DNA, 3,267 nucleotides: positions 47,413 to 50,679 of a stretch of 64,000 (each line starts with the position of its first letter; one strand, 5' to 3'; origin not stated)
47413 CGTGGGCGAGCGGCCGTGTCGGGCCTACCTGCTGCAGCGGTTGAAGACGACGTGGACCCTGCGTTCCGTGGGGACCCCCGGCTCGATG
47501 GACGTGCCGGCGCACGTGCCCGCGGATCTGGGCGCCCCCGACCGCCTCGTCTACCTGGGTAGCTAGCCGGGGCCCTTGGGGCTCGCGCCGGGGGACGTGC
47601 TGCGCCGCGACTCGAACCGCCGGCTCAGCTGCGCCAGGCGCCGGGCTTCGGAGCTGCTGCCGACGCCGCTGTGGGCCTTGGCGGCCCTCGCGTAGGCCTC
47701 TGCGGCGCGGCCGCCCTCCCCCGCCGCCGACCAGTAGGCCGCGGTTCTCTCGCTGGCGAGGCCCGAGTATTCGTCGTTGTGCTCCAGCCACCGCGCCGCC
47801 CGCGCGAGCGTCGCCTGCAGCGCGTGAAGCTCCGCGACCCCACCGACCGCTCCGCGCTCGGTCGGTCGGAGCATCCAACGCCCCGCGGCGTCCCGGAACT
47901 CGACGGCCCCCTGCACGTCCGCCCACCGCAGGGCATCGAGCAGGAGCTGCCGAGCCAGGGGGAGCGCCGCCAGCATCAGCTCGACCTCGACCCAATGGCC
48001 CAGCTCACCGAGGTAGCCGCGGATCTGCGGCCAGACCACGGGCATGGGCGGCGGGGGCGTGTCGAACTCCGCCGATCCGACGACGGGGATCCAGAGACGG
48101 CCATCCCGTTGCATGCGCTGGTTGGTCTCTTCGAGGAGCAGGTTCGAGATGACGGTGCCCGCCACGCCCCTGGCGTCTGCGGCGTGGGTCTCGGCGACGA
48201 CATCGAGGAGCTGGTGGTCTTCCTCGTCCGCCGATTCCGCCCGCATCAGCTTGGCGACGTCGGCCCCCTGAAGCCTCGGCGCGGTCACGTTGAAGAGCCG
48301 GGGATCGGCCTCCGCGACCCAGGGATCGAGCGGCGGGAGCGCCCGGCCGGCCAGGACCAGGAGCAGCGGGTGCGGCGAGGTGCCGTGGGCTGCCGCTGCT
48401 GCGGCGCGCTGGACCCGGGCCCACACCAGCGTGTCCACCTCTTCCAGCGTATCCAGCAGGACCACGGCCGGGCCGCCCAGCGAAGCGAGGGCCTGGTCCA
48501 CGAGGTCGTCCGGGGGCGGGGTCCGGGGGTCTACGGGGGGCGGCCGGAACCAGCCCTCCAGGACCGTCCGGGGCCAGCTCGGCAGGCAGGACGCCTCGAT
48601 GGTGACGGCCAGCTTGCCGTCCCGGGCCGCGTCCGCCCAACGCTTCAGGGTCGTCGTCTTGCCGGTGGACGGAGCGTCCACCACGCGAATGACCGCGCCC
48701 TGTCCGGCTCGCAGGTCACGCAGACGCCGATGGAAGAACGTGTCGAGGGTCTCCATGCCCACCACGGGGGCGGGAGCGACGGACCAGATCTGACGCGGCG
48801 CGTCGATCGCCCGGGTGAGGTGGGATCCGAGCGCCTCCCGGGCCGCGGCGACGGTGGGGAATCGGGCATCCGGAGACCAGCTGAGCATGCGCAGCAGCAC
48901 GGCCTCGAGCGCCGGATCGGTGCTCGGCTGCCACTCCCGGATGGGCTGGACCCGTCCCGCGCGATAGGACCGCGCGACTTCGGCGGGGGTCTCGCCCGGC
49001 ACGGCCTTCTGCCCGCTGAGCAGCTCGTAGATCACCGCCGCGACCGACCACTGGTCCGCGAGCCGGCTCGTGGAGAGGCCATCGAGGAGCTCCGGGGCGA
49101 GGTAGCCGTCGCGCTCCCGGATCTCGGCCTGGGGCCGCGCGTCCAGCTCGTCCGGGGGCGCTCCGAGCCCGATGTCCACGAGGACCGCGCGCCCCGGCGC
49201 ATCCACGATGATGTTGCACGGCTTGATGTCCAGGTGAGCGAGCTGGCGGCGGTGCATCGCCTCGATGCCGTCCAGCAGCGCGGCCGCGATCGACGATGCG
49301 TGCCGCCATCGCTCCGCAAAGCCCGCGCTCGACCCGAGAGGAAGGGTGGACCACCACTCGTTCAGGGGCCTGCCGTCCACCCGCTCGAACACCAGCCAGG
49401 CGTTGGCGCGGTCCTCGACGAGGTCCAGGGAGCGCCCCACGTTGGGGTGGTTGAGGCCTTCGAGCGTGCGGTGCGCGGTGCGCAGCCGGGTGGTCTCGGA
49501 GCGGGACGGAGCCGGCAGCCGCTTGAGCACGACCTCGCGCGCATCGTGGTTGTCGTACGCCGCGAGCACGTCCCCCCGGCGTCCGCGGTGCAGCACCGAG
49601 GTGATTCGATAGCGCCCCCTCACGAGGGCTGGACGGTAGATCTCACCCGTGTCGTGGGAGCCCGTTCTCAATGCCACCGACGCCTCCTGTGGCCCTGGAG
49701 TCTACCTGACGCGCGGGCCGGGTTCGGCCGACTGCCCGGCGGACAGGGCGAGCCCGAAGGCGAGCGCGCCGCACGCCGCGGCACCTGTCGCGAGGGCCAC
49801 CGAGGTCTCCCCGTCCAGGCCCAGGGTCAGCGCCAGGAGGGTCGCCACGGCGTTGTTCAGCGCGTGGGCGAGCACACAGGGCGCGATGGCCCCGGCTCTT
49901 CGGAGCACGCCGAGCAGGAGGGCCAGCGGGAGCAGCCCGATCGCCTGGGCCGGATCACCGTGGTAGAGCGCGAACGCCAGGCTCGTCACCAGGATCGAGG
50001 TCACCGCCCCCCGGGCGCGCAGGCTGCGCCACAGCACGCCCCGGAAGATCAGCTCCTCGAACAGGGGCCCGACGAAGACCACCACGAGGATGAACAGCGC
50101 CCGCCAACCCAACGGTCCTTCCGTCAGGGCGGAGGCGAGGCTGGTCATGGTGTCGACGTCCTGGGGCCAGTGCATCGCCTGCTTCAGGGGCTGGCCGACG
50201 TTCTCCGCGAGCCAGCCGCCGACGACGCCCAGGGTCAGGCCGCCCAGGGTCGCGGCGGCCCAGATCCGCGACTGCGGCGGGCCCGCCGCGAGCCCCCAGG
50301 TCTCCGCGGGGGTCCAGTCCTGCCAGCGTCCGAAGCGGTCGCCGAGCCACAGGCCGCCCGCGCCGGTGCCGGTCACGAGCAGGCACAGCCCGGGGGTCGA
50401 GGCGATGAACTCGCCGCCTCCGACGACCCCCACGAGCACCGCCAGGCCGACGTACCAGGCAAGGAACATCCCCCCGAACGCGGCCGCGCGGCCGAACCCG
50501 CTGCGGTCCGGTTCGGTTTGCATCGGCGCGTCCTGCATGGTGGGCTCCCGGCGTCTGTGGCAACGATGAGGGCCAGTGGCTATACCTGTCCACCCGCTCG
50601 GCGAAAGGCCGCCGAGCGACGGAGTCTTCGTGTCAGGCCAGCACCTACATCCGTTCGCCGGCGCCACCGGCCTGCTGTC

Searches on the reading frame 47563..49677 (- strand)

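Call 11: search_protein_families(library=pfam, proteins=[window:47563-49677:-], max_evalue=0.001)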
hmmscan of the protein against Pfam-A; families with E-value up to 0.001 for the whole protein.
window:47563-49677:- (704 aa): 2 families
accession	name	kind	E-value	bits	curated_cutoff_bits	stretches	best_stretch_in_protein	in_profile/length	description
PF00069.31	Pkinase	-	1.7e-29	103.5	31.7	1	25-274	3-253/263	Protein kinase domain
PF07714.23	PK_Tyr_Ser-Thr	-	2.8e-16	60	23.1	1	26-272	4-248/258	Protein tyrosine and serine/threonine kinase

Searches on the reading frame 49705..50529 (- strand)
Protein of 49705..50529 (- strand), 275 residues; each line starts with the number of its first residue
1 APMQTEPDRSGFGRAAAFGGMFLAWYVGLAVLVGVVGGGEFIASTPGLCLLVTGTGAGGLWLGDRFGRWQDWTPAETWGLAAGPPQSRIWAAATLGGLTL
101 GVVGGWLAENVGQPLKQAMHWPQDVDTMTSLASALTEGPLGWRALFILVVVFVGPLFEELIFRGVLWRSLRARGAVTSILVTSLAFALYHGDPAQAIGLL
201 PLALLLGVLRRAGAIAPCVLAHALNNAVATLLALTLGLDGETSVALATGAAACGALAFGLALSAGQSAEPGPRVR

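Call 25: search_protein_families(library=ncbifam, proteins=[window:49705-50529:-], max_evalue=0.01)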
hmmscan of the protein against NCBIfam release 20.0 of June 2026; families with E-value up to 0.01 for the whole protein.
window:49705-50529:- (275 aa): 7 families
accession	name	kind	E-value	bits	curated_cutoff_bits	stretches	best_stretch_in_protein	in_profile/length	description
NF041647.1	ABC_perm_CPBP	equivalog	3.6e-18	65.6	435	1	93-233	492-634/636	ABC transporter permease subunit/CPBP intramembrane protease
NF033192.3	CPBP_JDVT_MrtJ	equivalog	1.8e-09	38.2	75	1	148-229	2-95/98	JDVT-CTERM system glutamic-type intramembrane protease MrtJ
NF046050.1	CPBP_fam_MroQ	equivalog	1.2e-07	31.4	270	1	145-237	128-228/243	intramembrane glutamic endopeptidase MroQ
TIGR03008.1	pepcterm_CAAX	equivalog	1.3e-06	28.4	81.05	1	150-235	123-215/222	CAAX prenyl protease-related protein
NF040589.1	CPBP_Synerg_MrtS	equivalog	1.5e-05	25.2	130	1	143-228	72-162/170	Synerg-CTERM system glutamic-type intramembrane protease MrtS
NF040914.1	Mrt_core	domain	0.00019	21.5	100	1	152-233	9-105/108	myxosortase family intramembrane protease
NF052640.1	CPBP_M949_0222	equivalog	0.005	16.7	220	0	147-175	60-88/213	M949_0222 family glutamic-type intramembrane endopeptidase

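Call 74: search_protein_families(library=pfam, proteins=[window:49705-50529:-], max_evalue=0.1)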
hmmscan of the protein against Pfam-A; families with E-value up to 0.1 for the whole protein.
window:49705-50529:- (275 aa): 1 family
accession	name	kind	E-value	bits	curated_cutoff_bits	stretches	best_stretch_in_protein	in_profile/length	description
PF02517.21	Rce1-like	-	2.9e-18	66.4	22.4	1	142-228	3-93/93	Type II CAAX prenyl endopeptidase Rce1-like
